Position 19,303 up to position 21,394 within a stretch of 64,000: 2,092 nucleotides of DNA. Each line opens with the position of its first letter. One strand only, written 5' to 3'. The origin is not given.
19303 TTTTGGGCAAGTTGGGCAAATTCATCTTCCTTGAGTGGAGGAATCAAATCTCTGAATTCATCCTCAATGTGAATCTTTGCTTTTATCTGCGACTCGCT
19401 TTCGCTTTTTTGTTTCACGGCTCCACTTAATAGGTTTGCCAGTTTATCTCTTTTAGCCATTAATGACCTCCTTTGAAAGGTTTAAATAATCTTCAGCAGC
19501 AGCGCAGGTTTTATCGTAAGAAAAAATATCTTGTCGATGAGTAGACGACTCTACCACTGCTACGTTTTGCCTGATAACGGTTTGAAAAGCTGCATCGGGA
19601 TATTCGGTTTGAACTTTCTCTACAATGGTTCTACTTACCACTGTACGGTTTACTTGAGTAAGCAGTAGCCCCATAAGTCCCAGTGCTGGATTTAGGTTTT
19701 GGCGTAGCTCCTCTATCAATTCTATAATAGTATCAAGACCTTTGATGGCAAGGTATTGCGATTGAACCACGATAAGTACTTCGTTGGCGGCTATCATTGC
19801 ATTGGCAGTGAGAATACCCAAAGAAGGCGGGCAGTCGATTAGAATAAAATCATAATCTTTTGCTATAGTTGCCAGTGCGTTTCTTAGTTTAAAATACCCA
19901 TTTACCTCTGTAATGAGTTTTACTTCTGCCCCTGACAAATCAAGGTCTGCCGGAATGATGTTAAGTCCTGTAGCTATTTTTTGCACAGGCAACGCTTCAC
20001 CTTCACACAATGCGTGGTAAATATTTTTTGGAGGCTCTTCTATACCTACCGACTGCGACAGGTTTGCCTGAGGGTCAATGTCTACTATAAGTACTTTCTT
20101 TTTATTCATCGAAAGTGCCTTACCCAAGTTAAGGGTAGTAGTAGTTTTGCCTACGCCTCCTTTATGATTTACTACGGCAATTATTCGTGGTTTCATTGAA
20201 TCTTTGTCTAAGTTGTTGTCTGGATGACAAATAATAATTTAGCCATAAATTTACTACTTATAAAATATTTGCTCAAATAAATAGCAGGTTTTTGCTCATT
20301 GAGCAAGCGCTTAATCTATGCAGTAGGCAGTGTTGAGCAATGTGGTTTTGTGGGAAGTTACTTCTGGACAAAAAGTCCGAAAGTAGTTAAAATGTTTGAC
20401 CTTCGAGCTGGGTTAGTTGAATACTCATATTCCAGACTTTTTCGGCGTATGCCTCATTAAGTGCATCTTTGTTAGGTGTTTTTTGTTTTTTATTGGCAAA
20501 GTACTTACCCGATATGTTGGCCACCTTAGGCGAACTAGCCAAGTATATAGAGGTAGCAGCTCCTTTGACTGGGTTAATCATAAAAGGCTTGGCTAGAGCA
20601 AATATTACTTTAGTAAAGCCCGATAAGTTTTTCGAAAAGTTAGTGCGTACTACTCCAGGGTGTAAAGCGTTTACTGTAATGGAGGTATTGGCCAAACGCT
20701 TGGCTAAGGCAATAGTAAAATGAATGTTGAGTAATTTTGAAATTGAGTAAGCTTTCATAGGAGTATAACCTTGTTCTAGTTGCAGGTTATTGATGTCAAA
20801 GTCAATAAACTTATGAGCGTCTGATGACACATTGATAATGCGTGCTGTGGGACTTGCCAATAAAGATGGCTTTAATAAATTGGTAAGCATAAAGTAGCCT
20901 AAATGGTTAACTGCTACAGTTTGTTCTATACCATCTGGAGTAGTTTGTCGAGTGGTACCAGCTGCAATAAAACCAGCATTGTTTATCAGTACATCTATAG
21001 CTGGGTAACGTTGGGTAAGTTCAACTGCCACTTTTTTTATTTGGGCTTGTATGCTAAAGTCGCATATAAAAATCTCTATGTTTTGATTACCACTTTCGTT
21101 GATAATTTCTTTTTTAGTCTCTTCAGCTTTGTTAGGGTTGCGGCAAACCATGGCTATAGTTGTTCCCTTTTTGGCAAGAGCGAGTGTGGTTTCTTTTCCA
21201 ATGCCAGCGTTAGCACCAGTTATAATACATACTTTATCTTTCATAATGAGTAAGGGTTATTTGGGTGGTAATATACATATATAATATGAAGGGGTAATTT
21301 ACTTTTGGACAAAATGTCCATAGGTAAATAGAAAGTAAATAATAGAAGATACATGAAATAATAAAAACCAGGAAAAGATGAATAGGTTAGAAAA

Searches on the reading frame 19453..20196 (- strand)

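Call 68: search_protein_families(library=pfam, proteins=[window:19453-20196:-], max_evalue=0.01)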
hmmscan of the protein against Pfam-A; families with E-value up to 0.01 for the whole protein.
window:19453-20196:- (247 aa): 9 families
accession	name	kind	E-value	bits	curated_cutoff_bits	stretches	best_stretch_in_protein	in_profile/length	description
PF13614.12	AAA_31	-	1.5e-54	185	27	1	4-172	2-175/177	AAA domain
PF01656.29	CbiA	-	5.6e-25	88.2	25.4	1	6-220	1-121/125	CobQ/CobB/MinD/ParA nucleotide binding domain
PF10609.15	ParA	-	1.2e-13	51.6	27.1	1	4-242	4-243/246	NUBPL iron-transfer P-loop NTPase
PF06564.18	CBP_BcsQ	-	1.1e-12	48.5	21.3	1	5-241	3-230/234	Cellulose biosynthesis protein BcsQ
PF00142.24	Fer4_NifH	-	2e-11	44.3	25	1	9-246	5-246/271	4Fe-4S iron sulfur cluster binding proteins, NifH/frxC family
PF09140.17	MipZ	-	7.6e-09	35.7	20.7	1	5-141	2-126/262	ATPase MipZ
PF02374.21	ArsA_ATPase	-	9.4e-09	35.3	24.3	1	8-53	5-50/305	Anion-transporting ATPase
PF07015.17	VirC1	-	0.0012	18.7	24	0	5-47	3-45/231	VirC1 protein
PF12995.12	DUF3879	-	0.0069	16.5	27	1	150-238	41-131/181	Domain of unknown function, E. rectale Gene description (DUF3879)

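Call 69: search_protein_families(library=ncbifam, proteins=[window:19453-20196:-], max_evalue=0.01)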
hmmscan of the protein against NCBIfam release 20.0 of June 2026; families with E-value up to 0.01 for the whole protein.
window:19453-20196:- (247 aa): 30 families (the best 25 are shown)
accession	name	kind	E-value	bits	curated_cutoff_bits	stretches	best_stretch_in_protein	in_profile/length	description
NF041546.1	ParA_partition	equivalog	4.9e-32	111.1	180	2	103-242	65-202/203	ParA family partition ATPase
TIGR03453.1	partition_RepA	equivalog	2e-31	109.2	348.45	1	4-229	105-355/387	plasmid partitioning protein RepA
TIGR01969.1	minD_arch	subfamily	3.5e-24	85.3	201.75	1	4-245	1-231/251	cell division ATPase MinD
NF041283.1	PrgP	equivalog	1.4e-21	77.1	400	1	4-211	3-225/297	ParA superfamily DNA segregation protein PrgP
NF010443.0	PRK13869.1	subfamily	3e-21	75.7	446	1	4-162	122-299/405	plasmid-partitioning protein RepA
TIGR03371.1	cellulose_yhjQ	equivalog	2.2e-19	69.9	157.85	1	5-242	3-239/246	cellulose biosynthesis protein BcsQ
TIGR01968.1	minD_bact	equivalog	4e-19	69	212.9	1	4-243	2-235/261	septum site-determining protein MinD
NF010259.0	PRK13705.1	equivalog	1.3e-13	50.6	725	1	2-149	105-269/388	plasmid-partitioning protein SopA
TIGR01287.1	nifH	equivalog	8.3e-13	48.3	394.35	2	9-63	5-59/275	nitrogenase iron protein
NF041136.1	MrpORP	equivalog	3e-11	43.2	450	1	5-166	7-168/365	iron-sulfur cluster carrier protein MrpORP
NF047398.1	AAA_KGGVGR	domain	1.6e-10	41.6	90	1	3-41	2-40/190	KGGVGR-motif variant AAA ATPase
NF033200.1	F430_CfbC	exception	2.7e-10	40.1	402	1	9-246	5-240/260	Ni-sirohydrochlorin a,c-diamide reductive cyclase ATP-dependent reductase subunit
NF009701.0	PRK13230.1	subfamily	8.4e-10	38.1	350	1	9-51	6-48/291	nitrogenase reductase-like protein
TIGR03018.1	pepcterm_TyrKin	hypoth_equivalog_domain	1.5e-08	34.2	230.65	1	5-163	37-198/207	XrtA-associated tyrosine autokinase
NF008079.0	PRK10818.1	equivalog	2.8e-08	33.4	508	1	4-191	3-192/270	septum site-determining protein MinD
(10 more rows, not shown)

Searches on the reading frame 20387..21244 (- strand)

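Call 68: search_protein_families(library=pfam, proteins=[window:20387-21244:-], max_evalue=0.01)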
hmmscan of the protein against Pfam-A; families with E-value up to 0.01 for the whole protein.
window:20387-21244:- (285 aa): 4 families
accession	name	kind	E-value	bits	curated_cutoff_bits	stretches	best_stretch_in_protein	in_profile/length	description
PF00106.31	adh_short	-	2.3e-40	138.6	26.6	1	4-207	1-190/195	short chain dehydrogenase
PF13561.12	adh_short_C2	-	1.1e-29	104.1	27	1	10-219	1-196/236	Enoyl-(Acyl carrier protein) reductase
PF08659.16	KR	-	1.7e-11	44.8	22.6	1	6-126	3-125/180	KR domain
PF01370.27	Epimerase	-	1.3e-05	25.2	20.9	1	7-184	2-160/240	NAD dependent epimerase/dehydratase family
